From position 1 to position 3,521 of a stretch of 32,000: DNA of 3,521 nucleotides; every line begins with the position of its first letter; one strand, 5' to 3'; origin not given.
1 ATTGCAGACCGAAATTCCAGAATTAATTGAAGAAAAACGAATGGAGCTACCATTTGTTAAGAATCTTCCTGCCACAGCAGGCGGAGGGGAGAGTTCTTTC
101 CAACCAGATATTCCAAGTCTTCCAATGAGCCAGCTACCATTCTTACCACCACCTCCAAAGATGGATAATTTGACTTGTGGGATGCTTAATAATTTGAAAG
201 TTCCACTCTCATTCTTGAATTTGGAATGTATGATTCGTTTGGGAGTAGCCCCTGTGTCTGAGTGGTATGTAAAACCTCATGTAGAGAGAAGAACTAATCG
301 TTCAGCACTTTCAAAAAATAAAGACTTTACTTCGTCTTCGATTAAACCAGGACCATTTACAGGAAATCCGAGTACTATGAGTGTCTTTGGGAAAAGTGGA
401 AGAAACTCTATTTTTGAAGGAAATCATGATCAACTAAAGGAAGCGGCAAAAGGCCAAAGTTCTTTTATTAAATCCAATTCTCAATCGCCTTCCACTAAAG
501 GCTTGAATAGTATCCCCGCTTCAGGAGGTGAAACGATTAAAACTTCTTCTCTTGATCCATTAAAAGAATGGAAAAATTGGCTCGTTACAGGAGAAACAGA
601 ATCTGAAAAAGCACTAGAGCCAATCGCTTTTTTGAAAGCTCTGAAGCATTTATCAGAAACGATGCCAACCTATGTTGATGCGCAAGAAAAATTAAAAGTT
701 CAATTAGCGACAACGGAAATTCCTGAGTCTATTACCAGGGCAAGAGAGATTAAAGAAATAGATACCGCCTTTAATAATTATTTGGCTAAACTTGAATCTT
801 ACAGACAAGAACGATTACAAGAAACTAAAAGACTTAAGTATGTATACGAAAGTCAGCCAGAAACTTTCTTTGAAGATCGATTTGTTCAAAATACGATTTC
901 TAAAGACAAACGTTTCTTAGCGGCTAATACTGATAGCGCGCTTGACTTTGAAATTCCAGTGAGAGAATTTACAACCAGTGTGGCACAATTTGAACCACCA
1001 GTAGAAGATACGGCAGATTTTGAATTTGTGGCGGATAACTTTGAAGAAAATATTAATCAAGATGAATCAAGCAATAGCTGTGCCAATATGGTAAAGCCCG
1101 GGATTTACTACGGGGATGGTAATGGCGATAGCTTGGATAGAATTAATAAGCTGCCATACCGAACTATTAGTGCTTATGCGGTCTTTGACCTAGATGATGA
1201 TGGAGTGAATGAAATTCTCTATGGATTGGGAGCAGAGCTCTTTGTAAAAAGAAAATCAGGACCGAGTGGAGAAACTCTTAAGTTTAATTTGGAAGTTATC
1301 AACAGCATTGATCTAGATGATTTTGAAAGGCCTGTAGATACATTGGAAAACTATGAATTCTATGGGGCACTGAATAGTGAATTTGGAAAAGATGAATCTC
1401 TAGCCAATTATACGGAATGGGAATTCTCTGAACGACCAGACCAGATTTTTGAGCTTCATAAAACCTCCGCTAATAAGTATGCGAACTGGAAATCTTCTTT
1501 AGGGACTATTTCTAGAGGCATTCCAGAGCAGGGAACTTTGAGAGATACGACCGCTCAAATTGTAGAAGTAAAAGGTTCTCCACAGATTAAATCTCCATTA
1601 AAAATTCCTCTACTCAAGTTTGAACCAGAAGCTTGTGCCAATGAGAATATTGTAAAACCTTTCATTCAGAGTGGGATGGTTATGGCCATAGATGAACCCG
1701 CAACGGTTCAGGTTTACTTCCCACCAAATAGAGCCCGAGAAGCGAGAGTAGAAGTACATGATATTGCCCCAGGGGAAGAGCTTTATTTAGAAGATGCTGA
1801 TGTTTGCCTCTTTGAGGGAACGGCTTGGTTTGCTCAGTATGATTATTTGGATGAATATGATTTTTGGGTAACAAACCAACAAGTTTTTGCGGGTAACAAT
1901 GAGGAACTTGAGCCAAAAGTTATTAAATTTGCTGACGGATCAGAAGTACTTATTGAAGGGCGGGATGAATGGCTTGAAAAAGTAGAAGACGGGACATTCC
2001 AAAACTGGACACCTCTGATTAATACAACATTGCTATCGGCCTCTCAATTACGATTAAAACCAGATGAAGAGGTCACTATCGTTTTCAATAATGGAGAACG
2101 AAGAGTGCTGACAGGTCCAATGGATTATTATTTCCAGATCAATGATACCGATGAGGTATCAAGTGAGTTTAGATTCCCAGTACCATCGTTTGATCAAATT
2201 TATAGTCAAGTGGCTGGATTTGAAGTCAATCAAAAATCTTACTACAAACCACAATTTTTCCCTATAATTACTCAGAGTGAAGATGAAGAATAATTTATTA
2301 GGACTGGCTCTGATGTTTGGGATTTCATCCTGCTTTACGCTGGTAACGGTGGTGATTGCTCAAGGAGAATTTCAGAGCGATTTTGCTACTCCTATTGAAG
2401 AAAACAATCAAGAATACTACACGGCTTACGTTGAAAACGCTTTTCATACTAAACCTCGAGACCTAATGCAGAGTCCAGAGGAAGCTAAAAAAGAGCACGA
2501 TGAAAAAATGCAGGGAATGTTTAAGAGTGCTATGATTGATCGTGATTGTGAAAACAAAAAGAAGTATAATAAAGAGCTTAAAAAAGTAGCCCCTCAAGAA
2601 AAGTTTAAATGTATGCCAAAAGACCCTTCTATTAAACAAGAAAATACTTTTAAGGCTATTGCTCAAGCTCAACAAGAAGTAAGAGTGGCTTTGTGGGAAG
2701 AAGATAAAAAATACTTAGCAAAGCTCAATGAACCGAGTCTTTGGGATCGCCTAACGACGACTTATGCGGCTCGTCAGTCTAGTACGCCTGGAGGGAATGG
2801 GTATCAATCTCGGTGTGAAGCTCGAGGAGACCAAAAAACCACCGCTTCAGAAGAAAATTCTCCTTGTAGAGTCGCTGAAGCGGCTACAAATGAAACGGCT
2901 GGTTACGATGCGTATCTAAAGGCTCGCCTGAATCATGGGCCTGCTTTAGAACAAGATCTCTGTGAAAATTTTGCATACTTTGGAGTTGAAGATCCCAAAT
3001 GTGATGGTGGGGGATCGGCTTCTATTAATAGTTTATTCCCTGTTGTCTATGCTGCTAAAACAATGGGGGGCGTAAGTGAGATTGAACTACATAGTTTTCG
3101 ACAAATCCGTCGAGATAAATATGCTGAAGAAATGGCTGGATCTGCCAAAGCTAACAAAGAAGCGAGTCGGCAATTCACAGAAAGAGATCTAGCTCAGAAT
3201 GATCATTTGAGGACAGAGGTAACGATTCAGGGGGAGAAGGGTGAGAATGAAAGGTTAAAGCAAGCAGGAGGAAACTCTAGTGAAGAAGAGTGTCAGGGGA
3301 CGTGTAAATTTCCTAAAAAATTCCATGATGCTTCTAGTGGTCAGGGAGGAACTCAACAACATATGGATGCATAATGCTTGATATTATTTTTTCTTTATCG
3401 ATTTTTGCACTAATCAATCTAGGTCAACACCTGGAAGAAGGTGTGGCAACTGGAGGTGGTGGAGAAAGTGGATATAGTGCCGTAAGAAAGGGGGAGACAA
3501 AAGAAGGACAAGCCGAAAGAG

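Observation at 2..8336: Translationally coupled operon of five orphan proteins, mostly with signal peptides, plus a convergent sixth, next to secA: candidate undescribed cell-surface system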

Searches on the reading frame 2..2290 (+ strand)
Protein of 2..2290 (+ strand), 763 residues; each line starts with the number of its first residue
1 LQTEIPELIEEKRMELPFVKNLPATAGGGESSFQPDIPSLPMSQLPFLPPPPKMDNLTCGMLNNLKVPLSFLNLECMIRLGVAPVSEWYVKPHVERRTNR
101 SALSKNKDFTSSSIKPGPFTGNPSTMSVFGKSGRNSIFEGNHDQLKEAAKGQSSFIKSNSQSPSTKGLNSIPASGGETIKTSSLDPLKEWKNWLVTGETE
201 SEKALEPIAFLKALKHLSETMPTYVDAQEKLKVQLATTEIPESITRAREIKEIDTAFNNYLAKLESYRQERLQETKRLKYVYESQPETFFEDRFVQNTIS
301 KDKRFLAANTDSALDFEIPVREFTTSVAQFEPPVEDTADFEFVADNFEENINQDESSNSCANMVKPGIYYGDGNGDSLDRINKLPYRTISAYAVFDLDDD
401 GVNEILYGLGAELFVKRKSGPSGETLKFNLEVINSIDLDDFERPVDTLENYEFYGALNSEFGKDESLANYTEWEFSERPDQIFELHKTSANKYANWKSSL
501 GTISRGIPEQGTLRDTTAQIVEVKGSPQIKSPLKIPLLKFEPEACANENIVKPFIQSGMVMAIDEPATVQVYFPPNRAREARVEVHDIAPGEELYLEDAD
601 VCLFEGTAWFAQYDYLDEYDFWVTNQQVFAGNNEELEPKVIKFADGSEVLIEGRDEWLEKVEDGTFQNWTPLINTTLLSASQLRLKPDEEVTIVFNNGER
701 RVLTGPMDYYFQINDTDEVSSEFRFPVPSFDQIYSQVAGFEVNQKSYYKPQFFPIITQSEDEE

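Call 3: search_protein_families(library=pfam, proteins=[window:2-2290:+], max_evalue=1)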
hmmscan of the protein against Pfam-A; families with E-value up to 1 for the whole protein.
window:2-2290:+ (763 aa): 1 family
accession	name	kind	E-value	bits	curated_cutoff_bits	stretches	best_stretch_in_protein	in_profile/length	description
PF13517.12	FG-GAP_3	-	0.097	13.7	26.9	0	368-406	20-60/61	FG-GAP-like repeat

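Call 8: search_protein_families(library=ncbifam, proteins=[window:2-2290:+], max_evalue=1)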
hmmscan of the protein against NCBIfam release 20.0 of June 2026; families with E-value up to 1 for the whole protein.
window:2-2290:+ (763 aa): 0 families

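Call 16: find_related_loci(query=window:2-2290:+, collection=genome_contigs, flank=10000)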
Query window:2-2290:+ (763 aa) in genome_contigs; peptide patterns used: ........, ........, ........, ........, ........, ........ (x = any residue, [..] = any of these).
38 stretches matched a pattern, but none encodes a relative of the query by tblastn (E <= 1e-3).
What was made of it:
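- Tried and rejected: A genome_contigs scan with ORF1 alone found nothing (call 16).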

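Call 23: search_solved_structures(query=window:2-2290:+, max_evalue=1)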
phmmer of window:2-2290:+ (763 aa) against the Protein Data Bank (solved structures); distinct sequences matched with E-value up to 1: 0.

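Call 24: search_protein_families(library=phrogs, proteins=[window:2-2290:+], max_evalue=0.1)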
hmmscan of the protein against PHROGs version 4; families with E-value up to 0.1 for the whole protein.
window:2-2290:+ (763 aa): 0 families

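Call 95: search_protein_families(library=padloc, proteins=[window:2-2290:+], max_evalue=0.1)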
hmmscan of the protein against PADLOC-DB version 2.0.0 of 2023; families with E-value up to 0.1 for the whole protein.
window:2-2290:+ (763 aa): 0 families
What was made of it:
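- On Polymorphic toxins (CdiA, Rhs, MafB): There are no toxin or immunity hits in Pfam, NCBIfam or PADLOC (calls 3, 8, 95).
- Closest known: CdiA/Rhs polymorphic toxin loci with orphan modules. Different: There are no toxin or immunity families (calls 3, 8, 95).
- Tried and rejected: Pfam, NCBIfam, PHROGs and PADLOC on all six products gave nothing significant (calls 3, 8, 24, 95).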

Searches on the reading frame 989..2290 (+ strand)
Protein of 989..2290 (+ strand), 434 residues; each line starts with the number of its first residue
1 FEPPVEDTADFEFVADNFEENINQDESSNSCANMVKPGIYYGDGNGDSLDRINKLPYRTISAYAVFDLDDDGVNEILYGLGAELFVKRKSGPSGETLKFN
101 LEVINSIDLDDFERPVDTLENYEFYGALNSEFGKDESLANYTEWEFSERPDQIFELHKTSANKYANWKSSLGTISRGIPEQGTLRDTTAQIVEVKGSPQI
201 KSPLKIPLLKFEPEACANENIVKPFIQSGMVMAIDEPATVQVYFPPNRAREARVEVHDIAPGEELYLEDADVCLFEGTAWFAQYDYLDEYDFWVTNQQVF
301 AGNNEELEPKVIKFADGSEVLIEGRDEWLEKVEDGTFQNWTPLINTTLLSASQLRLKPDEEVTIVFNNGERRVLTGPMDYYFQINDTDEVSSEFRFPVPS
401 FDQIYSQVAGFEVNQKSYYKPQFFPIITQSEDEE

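Call 72: predict_structure(alignment_id=A6)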
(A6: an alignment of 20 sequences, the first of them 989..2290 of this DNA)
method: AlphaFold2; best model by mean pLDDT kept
length: 434 residues; sequences in the alignment: 20
mean_pLDDT: 68.0   pTM: 0.64
mean pLDDT of the five models: 68.0, 63.1, 62.5, 61.9, 60.5
residues with pLDDT >= 90: 93; 70-90: 121; 50-70: 116; < 50: 104
segments of 3 or more residues with pLDDT < 50: 1-32, 43-46, 52-61, 79-83, 92-96, 100-134, 425-434
pLDDT, mean of each block of 10 residues (from residue 1): 27 32 38 52 50 43 58 59 53 48 43 31 35 55 74 60 74 83 91 93 87 91 91 94 92 96 94 95 72 77 66 85 79 58 87 90 90 90 74 55 65 64 47 36
secondary structure, 60 per line:
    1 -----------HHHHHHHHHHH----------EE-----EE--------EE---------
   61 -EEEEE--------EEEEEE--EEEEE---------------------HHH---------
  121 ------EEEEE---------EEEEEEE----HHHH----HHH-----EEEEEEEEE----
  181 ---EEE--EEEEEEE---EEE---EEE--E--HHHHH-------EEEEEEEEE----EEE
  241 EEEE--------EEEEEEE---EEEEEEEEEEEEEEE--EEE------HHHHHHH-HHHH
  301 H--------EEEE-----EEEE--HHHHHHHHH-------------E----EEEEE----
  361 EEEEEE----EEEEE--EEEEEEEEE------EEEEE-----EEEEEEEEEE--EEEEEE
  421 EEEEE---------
elements in order: H12-22 E62-66 E75-80 E83-87 E127-131 E141-147 H152-155 E168-176 E184-186 E189-195 E199-201 E205-207 H213-217 E225-233 E238-244 E253-259 E263-277 E280-282 H289-295 H297-301 E310-313 E319-322 H325-333 E352-356 E361-366 E371-375 E378-386 E393-397 E403-412 E415-425
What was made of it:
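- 1346..2140 (+): C-terminal beta-rich domain of the giant (ORF1 aa 449-713). This is the family-defining domain. The AF2 core has pLDDT 85-96 and is all-beta (call 72).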

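Call 76: fold_search(model_id=the predicted structure, library=pdb)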
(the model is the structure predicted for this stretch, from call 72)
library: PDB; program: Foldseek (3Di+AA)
matches with E <= 10: 1079; with E <= 0.001: 0
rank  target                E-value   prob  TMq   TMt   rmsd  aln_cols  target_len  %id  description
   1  7kgy_B                1.7e-03  0.13  0.08  0.06  24.6       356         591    7  Beta-glucuronidase from Faecalibacterium prausnitzii bound to the inhibitor UNC10201652-glucuronide (released 2021-11-10)
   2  6jz8_A                2.4e-03  0.13  0.08  0.06  24.3       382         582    7  b-glucuronidase from Ruminococcus gnavus in complex with D-glucaro 1,5-lactone (released 2020-06-10)
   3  6jz3_A                2.8e-03  0.13  0.08  0.06  25.3       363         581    8  b-glucuronidase from Ruminococcus gnavus in complex with uronic deoxynojirimycin (released 2020-05-13)
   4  7kgy_D                3.1e-03  0.12  0.08  0.06  24.6       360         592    8  Beta-glucuronidase from Faecalibacterium prausnitzii bound to the inhibitor UNC10201652-glucuronide (released 2021-11-10)
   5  6jz4_B                3.6e-03  0.11  0.08  0.07  24.3       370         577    7  b-glucuronidase from Ruminococcus gnavus in complex with D-glucaro-d-lactam (released 2020-06-03)
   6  5z18_F                4.2e-03  0.11  0.08  0.06  24.2       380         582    7  The crystal structure of Ruminococcus gnavus beta-glucuronidase (released 2018-12-12)
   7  6jz3_B                4.5e-03  0.11  0.08  0.06  25.2       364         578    8  b-glucuronidase from Ruminococcus gnavus in complex with uronic deoxynojirimycin (released 2020-05-13)
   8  5yjs_A                4.7e-03  0.96  0.11  0.12  10.8       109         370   10  Structure of vicilin from Capsicum annuum (released 2018-10-10)
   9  5z18_A                4.7e-03  0.10  0.08  0.06  24.6       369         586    8  The crystal structure of Ruminococcus gnavus beta-glucuronidase (released 2018-12-12)
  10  5z19_E                5.0e-03  0.11  0.08  0.06  25.0       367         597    8  The crystal structure of Ruminococcus gnavus beta-glucuronidase in complex with uronic isofagomine (released 2018-12-12)
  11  6ed2                  5.0e-03  0.09  0.07  0.06  24.8       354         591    8  Faecalibacterium prausnitzii beta-glucuronidase (released 2019-02-13)
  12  6jz4_A                5.3e-03  0.10  0.08  0.07  24.3       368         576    7  b-glucuronidase from Ruminococcus gnavus in complex with D-glucaro-d-lactam (released 2020-06-03)
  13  6jz6_A                5.3e-03  0.10  0.08  0.06  24.2       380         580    6  b-glucuronidase from Ruminococcus gnavus in complex with C6-substituted uronic isofagomine (released 2020-06-10)
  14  2phl_A                5.8e-03  0.91  0.11  0.13  12.2       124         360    9  THE STRUCTURE OF PHASEOLIN AT 2.2 ANGSTROMS RESOLUTION: IMPLICATIONS FOR A COMMON VICILIN(SLASH)LEGUMIN STRUCTURE AND  (released 1994-09-30)
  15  6jz5_A                6.2e-03  0.10  0.08  0.07  24.2       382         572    7  b-glucuronidase from Ruminococcus gnavus in complex with D-glucuronic acid (released 2020-06-10)
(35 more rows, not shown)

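Call 83: fold_search(model_id=the predicted structure, library=viral)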
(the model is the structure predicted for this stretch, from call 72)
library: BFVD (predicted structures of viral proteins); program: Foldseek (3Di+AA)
matches with E <= 10: 776; with E <= 0.001: 0
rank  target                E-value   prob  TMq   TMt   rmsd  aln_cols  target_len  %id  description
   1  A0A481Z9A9            2.6e-03  0.99  0.13  0.38  10.1       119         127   10  Cupin domain protein [Pithovirus LCPAC202]
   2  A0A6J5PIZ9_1          4.9e-03  0.14  0.10  0.06  20.6       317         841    9  Tip attachment protein J [uncultured Caudovirales phage]
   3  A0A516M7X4            5.1e-03  0.13  0.10  0.08  19.3       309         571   12  (no name in the UniProt tables at hand)
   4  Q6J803                7.5e-03  0.06  0.09  0.04  27.8       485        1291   10  Pas28 [Actinoplanes phage phiAsp2]
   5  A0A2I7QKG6            8.3e-03  0.09  0.07  0.05  38.9       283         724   12  (no name in the UniProt tables at hand)
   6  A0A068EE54            1.0e-02  0.60  0.12  0.14  16.1       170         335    6  Transforming growth factor B [Pigeonpox virus]
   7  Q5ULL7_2              1.0e-02  0.07  0.09  0.05  31.2       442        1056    9  Orf97 [Lactobacillus phage LP65]
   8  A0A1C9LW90            1.0e-02  0.06  0.08  0.08  29.2       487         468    8  (no name in the UniProt tables at hand)
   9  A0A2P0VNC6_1          1.1e-02  0.08  0.10  0.06  34.8       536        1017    8  Glycosyl hydrolase family 65 protein [Tetraselmis virus 1]
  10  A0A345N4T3            1.2e-02  0.41  0.09  0.18  11.7       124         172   14  (no name in the UniProt tables at hand)
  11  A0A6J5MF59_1          1.3e-02  0.10  0.08  0.05  24.5       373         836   10  Uncharacterized protein [uncultured Caudovirales phage]
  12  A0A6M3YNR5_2          1.3e-02  0.92  0.12  0.05   9.0        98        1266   14  Genome polyprotein [Picornavirales sp.]
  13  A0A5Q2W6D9            1.3e-02  0.12  0.08  0.09  22.5       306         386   11  (no name in the UniProt tables at hand)
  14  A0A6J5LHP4            1.8e-02  0.13  0.10  0.05  21.1       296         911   11  C1q domain containing protein [uncultured Caudovirales phage]
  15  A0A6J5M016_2          1.8e-02  0.08  0.07  0.04  24.6       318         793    8  Peptidase S74 domain-containing protein [uncultured Caudovirales phage]
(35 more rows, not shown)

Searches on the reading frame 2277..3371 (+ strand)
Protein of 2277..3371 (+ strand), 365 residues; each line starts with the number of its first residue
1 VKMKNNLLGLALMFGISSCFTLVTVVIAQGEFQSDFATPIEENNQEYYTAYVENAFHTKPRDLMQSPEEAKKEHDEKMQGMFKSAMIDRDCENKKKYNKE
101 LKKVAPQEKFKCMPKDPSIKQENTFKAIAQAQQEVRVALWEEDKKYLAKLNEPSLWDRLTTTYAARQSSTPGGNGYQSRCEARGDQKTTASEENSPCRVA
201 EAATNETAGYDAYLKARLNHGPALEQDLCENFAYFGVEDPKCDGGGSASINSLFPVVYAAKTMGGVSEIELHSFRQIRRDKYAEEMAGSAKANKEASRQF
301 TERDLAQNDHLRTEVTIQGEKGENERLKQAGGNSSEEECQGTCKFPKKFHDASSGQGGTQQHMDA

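Call 3: search_protein_families(library=pfam, proteins=[window:2277-3371:+], max_evalue=1)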
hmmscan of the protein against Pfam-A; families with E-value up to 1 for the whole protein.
window:2277-3371:+ (365 aa): 0 families

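Call 5: find_encoding_contigs(protein=window:2277-3371:+, flank=10000, max_places=6)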
Protein window:2277-3371:+ (365 aa): no gene with exactly this product is on record in the collection.

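Call 8: search_protein_families(library=ncbifam, proteins=[window:2277-3371:+], max_evalue=1)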
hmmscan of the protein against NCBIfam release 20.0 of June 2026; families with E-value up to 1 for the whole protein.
window:2277-3371:+ (365 aa): 1 family
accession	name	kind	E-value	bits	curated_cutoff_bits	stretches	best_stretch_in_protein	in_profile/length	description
NF037998.2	RND_1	equivalog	0.29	8.7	400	1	19-138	1021-1133/1237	protein translocase SecDF, variant type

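Call 24: search_protein_families(library=phrogs, proteins=[window:2277-3371:+], max_evalue=0.1)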
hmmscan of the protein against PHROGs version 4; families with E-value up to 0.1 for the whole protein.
window:2277-3371:+ (365 aa): 0 families

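Call 95: search_protein_families(library=padloc, proteins=[window:2283-3371:+], max_evalue=0.1)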
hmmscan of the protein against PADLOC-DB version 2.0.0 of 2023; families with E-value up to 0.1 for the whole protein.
window:2283-3371:+ (363 aa): 1 family
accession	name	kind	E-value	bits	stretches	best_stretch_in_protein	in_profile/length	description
PDLC04734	PDC-M62A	-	0.0093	13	1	15-99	74-159/597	-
